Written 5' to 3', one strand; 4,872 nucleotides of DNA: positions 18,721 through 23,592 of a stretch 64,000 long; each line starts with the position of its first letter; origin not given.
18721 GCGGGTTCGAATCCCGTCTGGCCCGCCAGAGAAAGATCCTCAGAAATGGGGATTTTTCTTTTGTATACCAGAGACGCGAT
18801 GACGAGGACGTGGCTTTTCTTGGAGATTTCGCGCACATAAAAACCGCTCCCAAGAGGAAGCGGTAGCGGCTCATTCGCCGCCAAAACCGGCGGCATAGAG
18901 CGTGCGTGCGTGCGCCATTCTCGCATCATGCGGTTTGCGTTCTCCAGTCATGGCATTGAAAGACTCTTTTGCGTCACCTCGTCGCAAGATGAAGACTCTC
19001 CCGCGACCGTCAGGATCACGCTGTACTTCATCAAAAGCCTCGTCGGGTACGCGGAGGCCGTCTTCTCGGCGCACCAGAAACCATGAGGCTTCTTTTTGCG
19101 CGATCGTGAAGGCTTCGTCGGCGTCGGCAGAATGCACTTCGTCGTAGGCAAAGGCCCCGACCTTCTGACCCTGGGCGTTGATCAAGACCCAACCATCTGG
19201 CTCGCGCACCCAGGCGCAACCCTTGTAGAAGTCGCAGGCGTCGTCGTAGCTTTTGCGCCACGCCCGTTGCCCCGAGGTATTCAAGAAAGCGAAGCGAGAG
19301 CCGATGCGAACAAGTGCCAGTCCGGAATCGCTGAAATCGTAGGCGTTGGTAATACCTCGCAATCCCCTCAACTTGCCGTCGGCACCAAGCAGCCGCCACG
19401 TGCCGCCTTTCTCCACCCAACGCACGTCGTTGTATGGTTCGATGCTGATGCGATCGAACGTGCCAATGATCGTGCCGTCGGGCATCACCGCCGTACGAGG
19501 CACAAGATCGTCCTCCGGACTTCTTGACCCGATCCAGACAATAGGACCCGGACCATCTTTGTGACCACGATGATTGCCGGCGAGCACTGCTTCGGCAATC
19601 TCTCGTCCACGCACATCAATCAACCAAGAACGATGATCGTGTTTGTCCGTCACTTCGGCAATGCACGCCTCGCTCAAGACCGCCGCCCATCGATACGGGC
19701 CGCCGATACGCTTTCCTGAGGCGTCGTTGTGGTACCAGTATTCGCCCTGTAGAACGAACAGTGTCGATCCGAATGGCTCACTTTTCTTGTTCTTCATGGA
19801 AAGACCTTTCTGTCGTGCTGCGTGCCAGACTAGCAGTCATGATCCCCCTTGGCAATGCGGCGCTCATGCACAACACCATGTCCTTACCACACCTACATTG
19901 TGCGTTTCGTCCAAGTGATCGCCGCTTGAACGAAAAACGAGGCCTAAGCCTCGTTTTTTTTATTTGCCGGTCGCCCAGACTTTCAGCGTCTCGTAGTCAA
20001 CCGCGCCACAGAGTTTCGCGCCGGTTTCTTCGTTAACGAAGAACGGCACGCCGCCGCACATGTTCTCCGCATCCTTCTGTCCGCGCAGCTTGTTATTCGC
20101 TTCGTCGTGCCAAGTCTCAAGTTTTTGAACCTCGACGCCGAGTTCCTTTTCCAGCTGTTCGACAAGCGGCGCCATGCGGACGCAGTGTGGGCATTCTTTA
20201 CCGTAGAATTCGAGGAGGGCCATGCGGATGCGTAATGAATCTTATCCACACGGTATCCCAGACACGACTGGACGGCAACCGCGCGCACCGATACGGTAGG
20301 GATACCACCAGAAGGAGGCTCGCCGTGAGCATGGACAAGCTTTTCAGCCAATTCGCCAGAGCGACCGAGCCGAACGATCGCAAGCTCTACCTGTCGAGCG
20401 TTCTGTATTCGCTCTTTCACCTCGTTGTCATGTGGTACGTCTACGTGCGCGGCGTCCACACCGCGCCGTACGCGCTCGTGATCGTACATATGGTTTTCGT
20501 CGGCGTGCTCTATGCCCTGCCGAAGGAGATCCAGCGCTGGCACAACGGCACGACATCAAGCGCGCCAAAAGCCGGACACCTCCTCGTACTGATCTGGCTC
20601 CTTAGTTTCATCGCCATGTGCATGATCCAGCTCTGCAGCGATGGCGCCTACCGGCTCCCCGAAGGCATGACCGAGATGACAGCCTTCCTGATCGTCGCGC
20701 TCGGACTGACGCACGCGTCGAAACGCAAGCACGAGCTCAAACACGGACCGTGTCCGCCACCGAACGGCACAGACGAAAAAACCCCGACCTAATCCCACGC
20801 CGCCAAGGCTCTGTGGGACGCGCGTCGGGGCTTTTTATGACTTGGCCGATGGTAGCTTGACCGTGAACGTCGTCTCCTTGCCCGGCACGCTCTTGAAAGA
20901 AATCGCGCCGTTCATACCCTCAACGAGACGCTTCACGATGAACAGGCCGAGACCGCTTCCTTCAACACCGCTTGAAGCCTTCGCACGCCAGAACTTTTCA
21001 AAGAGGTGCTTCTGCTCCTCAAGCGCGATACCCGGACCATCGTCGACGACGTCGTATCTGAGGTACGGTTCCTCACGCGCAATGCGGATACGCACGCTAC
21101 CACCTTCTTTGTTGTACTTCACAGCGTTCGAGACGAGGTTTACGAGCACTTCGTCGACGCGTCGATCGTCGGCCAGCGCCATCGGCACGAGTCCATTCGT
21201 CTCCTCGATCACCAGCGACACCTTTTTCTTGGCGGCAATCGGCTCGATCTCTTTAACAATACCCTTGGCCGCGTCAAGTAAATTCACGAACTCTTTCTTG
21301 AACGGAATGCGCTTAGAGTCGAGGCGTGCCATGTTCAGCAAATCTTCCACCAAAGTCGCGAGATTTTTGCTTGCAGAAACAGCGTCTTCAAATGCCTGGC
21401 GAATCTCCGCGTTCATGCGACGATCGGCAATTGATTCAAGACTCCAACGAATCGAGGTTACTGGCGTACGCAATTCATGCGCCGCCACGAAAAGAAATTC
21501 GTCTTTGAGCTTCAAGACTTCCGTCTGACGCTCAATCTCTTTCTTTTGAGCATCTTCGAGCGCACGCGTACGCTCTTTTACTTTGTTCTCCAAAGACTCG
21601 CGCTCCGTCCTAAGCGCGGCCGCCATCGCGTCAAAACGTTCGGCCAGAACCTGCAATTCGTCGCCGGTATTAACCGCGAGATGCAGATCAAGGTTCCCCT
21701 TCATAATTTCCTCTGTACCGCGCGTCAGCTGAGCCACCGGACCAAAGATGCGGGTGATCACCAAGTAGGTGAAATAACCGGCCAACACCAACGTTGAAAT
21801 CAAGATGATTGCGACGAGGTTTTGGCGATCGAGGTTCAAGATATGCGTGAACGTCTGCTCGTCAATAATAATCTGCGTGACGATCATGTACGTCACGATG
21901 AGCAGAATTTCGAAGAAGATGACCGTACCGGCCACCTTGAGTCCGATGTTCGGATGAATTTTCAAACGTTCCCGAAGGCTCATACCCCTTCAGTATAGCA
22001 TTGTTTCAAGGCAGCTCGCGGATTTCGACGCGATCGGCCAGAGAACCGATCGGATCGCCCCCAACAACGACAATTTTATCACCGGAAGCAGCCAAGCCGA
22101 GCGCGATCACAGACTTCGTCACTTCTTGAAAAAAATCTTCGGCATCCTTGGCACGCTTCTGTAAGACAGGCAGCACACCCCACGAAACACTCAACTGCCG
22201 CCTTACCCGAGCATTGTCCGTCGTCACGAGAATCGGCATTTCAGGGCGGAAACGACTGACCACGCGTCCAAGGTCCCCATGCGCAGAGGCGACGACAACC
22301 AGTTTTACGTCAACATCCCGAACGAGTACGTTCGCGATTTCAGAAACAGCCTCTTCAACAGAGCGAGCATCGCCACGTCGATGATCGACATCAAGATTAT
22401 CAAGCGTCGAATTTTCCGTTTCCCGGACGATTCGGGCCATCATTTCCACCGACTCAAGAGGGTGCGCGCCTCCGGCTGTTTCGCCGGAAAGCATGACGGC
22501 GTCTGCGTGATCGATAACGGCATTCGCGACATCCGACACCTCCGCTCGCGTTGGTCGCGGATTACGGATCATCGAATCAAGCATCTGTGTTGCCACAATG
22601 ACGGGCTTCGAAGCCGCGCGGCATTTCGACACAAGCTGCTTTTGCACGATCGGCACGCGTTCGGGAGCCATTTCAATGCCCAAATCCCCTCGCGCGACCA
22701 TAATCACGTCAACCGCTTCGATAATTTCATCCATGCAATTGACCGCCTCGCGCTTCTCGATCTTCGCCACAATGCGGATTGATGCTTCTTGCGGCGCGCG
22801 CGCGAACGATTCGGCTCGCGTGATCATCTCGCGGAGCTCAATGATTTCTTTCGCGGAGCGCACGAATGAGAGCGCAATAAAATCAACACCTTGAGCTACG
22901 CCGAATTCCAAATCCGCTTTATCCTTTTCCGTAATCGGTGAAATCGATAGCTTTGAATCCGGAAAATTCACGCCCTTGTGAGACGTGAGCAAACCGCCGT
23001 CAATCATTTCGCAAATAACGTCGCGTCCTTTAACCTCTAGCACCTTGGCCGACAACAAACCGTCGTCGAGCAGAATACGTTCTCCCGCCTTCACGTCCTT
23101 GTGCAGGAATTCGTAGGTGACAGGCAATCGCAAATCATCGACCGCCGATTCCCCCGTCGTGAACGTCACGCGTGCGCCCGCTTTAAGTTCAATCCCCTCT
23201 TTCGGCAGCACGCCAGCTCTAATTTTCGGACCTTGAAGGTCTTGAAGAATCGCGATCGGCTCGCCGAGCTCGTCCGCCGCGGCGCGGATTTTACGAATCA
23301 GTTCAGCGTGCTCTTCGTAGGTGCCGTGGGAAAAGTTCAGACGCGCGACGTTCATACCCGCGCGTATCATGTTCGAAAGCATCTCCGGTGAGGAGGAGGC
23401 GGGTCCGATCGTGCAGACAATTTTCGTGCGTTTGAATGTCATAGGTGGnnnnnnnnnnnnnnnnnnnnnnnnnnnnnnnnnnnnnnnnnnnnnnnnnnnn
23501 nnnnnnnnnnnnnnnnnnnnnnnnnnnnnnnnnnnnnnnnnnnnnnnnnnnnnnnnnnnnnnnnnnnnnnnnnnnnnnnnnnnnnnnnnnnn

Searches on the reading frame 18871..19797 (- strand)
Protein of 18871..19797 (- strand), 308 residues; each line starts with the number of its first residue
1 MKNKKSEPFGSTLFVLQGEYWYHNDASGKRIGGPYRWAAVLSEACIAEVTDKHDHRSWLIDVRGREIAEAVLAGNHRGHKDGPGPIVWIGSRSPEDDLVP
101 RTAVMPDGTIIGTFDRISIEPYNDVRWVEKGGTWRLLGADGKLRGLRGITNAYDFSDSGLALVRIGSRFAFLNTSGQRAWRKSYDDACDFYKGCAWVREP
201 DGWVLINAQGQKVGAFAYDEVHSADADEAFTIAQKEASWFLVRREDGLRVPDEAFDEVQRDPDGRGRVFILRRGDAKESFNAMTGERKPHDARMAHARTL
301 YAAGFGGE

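Call 38: search_protein_families(library=pfam, proteins=[window:18871-19797:-], max_evalue=0.001)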
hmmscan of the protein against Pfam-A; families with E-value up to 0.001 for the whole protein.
window:18871-19797:- (308 aa): 1 family
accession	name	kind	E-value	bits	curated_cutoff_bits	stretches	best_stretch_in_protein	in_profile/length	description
PF14903.11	WG_beta_rep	-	0.00015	22.2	25.6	0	151-166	18-32/35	WG containing repeat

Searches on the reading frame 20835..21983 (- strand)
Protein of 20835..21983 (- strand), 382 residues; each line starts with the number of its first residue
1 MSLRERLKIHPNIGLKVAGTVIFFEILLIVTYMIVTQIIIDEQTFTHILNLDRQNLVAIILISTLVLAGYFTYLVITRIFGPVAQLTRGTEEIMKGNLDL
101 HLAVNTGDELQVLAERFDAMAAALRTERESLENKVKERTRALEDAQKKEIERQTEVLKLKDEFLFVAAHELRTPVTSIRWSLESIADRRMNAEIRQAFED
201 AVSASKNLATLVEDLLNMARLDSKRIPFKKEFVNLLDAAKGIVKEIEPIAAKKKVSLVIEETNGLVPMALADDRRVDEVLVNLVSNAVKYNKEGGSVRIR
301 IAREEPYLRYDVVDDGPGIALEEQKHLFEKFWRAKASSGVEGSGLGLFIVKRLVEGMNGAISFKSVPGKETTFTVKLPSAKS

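Call 92: search_protein_families(library=pfam, proteins=[window:20835-21983:-], max_evalue=0.001)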
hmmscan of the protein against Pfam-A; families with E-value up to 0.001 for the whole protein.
window:20835-21983:- (382 aa): 4 families
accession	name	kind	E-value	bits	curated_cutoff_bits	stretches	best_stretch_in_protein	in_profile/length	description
PF02518.31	HATPase_c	-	1.6e-28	99.8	26.4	1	272-379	2-109/111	Histidine kinase-, DNA gyrase B-, and HSP90-like ATPase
PF00512.31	HisKA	-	1.5e-12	47.8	26.9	1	160-223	2-65/66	His Kinase A (phospho-acceptor) domain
PF00672.30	HAMP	-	6.2e-10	39.7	25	1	75-125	2-52/53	HAMP domain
PF13581.12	HATPase_c_2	-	3.2e-07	30.8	27.4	1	276-357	36-112/127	Histidine kinase-like ATPase domain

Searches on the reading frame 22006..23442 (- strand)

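Call 92: search_protein_families(library=pfam, proteins=[window:22006-23442:-], max_evalue=0.001)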
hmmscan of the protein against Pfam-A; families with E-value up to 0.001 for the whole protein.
window:22006-23442:- (478 aa): 3 families
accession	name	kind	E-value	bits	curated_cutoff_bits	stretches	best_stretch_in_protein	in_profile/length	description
PF00224.27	PK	-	7.6e-122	406.9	30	1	4-332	2-328/328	Pyruvate kinase, barrel domain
PF02887.21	PK_C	-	2.1e-24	86.2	28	1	364-466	1-103/114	Pyruvate kinase, alpha/beta domain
PF03328.21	HpcH_HpaI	-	6e-06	26.1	25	1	175-275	75-175/221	HpcH/HpaI aldolase/citrate lyase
